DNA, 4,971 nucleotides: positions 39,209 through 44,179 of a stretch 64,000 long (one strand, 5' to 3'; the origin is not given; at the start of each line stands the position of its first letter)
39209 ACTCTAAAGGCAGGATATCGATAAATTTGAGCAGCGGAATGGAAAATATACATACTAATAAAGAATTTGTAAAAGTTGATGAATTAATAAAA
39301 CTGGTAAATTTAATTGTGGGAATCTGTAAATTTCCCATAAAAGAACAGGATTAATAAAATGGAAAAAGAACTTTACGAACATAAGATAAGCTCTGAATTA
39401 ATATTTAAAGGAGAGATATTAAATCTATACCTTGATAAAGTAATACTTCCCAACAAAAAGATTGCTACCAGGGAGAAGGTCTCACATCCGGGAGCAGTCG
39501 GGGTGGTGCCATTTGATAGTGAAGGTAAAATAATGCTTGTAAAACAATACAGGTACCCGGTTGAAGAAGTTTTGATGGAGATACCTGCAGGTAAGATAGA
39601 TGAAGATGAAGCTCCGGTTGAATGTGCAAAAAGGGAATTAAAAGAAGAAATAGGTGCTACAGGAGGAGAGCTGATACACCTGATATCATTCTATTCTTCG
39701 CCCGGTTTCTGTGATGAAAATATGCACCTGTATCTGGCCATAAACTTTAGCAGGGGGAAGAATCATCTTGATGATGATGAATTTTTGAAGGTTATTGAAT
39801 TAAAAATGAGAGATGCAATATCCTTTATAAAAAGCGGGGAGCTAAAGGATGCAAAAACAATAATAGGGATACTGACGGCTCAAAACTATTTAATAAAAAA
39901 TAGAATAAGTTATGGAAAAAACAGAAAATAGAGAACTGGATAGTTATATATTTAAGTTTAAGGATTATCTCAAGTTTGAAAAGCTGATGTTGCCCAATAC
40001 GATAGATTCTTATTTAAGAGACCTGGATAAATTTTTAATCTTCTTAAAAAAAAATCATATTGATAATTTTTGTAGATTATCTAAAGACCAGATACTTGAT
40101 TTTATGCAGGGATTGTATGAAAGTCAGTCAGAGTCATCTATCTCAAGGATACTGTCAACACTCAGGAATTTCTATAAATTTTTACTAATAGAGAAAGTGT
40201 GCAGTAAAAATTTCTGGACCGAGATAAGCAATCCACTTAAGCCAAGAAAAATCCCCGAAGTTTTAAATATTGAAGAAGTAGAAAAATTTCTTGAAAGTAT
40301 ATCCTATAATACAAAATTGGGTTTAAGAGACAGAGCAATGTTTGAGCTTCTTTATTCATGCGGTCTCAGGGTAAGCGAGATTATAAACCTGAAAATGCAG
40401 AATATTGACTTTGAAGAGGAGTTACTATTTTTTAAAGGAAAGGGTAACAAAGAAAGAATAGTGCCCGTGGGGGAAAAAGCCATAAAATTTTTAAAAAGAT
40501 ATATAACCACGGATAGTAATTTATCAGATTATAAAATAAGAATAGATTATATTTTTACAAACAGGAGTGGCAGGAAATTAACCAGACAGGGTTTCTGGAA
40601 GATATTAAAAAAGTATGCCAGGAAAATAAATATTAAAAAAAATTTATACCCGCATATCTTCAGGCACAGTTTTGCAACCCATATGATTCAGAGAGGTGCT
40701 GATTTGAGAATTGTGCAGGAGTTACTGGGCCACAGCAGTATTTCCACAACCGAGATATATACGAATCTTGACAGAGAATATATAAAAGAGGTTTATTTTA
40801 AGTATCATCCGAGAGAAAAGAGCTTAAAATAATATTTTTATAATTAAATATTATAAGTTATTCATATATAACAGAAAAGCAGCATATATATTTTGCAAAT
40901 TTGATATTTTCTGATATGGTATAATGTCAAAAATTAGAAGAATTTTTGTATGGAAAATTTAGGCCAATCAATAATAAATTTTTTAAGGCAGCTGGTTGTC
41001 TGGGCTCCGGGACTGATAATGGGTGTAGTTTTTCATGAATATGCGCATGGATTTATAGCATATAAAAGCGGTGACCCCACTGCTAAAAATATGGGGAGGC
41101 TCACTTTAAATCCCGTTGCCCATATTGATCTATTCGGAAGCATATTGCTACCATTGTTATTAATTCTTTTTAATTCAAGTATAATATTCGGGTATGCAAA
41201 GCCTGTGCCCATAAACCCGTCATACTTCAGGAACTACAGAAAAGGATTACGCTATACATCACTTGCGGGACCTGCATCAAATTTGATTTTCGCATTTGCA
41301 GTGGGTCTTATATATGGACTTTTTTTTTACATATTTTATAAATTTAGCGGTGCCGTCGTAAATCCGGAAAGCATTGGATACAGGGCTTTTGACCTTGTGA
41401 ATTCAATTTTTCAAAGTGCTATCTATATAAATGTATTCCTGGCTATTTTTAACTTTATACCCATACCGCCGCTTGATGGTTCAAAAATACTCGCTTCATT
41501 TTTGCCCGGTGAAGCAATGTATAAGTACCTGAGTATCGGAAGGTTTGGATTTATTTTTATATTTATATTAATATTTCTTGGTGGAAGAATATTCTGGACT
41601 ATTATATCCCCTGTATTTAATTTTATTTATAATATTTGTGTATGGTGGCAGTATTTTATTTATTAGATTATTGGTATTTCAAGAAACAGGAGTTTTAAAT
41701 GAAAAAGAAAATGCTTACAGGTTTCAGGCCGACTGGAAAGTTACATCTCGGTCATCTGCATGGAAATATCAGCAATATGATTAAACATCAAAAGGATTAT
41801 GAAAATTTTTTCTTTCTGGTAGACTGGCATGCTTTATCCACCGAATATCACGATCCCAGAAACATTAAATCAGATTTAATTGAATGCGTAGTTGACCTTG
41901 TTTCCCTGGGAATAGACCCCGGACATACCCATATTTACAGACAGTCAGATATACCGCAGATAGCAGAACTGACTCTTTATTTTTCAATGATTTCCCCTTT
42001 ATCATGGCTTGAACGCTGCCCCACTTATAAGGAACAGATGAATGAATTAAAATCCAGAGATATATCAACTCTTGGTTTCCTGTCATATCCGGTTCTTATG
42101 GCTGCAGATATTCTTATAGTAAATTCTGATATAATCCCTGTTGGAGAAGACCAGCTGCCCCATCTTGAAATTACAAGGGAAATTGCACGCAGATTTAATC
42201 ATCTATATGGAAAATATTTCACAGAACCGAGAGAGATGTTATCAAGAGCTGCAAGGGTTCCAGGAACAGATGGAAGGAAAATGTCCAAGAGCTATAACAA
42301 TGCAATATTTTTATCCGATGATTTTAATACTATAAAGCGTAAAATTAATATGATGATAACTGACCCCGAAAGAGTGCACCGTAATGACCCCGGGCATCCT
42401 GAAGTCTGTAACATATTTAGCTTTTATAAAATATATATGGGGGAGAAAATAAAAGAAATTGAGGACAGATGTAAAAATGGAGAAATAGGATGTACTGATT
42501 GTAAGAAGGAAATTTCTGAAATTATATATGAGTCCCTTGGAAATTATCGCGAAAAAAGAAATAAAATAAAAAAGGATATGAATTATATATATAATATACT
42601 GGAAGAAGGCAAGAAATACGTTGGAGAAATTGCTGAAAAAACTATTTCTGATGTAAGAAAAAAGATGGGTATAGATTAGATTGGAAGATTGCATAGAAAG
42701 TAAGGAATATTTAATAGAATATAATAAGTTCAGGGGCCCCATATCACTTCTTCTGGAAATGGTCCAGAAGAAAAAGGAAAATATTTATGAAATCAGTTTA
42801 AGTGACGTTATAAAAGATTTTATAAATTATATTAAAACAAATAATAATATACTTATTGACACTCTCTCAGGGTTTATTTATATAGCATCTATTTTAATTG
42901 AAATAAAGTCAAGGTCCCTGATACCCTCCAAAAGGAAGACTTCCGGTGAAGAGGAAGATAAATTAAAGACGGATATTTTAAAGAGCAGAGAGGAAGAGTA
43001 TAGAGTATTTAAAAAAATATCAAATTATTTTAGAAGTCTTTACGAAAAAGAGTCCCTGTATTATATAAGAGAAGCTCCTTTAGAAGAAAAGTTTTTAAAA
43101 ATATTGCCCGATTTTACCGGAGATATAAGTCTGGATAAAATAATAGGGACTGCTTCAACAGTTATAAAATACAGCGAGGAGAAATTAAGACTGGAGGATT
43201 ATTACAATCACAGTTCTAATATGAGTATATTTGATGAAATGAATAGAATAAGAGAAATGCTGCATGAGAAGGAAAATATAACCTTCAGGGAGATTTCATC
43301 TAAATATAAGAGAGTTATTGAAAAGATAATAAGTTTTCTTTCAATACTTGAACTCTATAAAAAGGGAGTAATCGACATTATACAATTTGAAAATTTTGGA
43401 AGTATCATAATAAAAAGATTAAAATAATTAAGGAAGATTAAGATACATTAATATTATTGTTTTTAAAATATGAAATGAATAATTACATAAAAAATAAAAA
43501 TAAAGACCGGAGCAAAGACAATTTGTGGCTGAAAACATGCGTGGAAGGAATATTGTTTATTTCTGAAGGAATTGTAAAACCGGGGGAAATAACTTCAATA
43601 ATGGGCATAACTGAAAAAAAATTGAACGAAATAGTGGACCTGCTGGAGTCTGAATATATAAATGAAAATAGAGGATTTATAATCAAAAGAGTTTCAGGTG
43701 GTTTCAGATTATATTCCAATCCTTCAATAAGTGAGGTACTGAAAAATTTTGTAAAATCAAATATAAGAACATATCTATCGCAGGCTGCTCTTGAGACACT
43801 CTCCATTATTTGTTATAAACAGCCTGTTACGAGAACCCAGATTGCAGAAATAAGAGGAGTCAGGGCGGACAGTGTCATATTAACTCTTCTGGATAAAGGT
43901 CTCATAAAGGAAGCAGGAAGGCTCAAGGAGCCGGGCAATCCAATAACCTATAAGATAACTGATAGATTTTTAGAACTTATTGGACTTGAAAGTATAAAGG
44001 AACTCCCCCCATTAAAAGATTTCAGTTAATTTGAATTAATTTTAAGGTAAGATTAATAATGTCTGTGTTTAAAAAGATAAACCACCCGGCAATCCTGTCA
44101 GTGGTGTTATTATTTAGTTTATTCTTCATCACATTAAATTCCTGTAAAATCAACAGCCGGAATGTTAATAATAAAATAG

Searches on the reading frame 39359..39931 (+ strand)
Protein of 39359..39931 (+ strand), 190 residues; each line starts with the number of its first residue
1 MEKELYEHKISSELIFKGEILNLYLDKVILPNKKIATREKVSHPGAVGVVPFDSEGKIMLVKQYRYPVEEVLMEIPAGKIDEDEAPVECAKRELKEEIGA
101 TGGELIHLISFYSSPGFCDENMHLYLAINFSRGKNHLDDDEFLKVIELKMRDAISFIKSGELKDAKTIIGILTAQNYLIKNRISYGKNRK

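Call 8: search_protein_families(library=pfam, proteins=[window:39359-39931:+], max_evalue=0.00001)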
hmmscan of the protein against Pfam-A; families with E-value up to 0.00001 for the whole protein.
window:39359-39931:+ (190 aa): 1 family
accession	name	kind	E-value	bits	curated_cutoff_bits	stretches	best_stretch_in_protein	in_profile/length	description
PF00293.34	NUDIX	-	3e-18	66.6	21.1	1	44-145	3-110/134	NUDIX domain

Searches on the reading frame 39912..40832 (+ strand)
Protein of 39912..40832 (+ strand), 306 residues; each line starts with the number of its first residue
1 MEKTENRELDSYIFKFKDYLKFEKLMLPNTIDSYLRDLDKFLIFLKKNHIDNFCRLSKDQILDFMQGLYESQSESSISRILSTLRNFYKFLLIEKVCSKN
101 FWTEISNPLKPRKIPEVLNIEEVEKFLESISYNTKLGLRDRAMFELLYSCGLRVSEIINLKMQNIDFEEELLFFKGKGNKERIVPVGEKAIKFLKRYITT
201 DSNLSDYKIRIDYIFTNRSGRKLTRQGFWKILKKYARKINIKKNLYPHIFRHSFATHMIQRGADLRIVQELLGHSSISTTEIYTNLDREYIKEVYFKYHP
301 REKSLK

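Call 8: search_protein_families(library=pfam, proteins=[window:39912-40832:+], max_evalue=0.00001)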
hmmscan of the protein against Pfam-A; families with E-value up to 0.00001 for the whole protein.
window:39912-40832:+ (306 aa): 2 families
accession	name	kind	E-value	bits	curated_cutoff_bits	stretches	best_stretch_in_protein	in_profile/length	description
PF00589.27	Phage_integrase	-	1.7e-50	171.6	27.1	1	117-287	2-169/172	Phage integrase family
PF02899.23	Phage_int_SAM_1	-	2.1e-16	60.4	22.3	1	15-94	3-82/83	Phage integrase, N-terminal SAM-like domain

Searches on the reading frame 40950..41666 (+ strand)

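Call 8: search_protein_families(library=pfam, proteins=[window:40950-41666:+], max_evalue=0.00001)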
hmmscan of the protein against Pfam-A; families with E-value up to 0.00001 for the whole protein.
window:40950-41666:+ (238 aa): 1 family
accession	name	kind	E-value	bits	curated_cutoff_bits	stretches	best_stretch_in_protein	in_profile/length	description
PF02163.28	Peptidase_M50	-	3e-12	46.8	27.2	1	21-186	5-195/221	Peptidase family M50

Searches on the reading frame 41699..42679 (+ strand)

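Call 91: search_protein_families(library=pfam, proteins=[window:41699-42679:+], max_evalue=0.000001)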
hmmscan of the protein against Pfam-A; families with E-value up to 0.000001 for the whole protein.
window:41699-42679:+ (326 aa): 1 family
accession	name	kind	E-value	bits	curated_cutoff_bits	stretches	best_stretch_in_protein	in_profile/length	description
PF00579.31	tRNA-synt_1b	-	2.4e-64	217.9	21.1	1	4-278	7-289/292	tRNA synthetases class I (W and Y)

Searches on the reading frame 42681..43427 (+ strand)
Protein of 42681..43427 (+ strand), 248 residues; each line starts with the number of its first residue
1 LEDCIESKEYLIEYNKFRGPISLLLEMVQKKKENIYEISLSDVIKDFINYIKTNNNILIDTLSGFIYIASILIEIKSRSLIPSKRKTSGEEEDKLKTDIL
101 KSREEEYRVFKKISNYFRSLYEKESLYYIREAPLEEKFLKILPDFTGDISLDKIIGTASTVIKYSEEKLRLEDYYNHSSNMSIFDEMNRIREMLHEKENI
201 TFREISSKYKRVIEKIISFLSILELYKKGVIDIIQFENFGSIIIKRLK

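Call 91: search_protein_families(library=pfam, proteins=[window:42681-43427:+], max_evalue=0.000001)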
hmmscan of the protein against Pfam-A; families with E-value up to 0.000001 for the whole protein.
window:42681-43427:+ (248 aa): 1 family
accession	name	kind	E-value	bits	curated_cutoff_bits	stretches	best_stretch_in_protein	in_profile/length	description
PF02616.19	SMC_ScpA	-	8.8e-25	88.5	24.6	1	27-245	1-230/232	Segregation and condensation protein ScpA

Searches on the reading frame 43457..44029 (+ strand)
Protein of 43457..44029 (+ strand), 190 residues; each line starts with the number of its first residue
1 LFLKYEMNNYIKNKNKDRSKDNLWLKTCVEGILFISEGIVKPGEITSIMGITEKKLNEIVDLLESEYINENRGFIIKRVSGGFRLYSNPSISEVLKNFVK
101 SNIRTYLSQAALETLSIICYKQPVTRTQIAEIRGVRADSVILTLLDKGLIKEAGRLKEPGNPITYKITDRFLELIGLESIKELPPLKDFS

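Call 91: search_protein_families(library=pfam, proteins=[window:43457-44029:+], max_evalue=0.000001)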
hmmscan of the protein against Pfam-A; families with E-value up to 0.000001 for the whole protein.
window:43457-44029:+ (190 aa): 1 family
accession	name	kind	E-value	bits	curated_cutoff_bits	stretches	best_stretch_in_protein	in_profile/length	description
PF04079.22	SMC_ScpB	-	7e-51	172.4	27.4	1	28-186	2-160/160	Segregation and condensation complex subunit ScpB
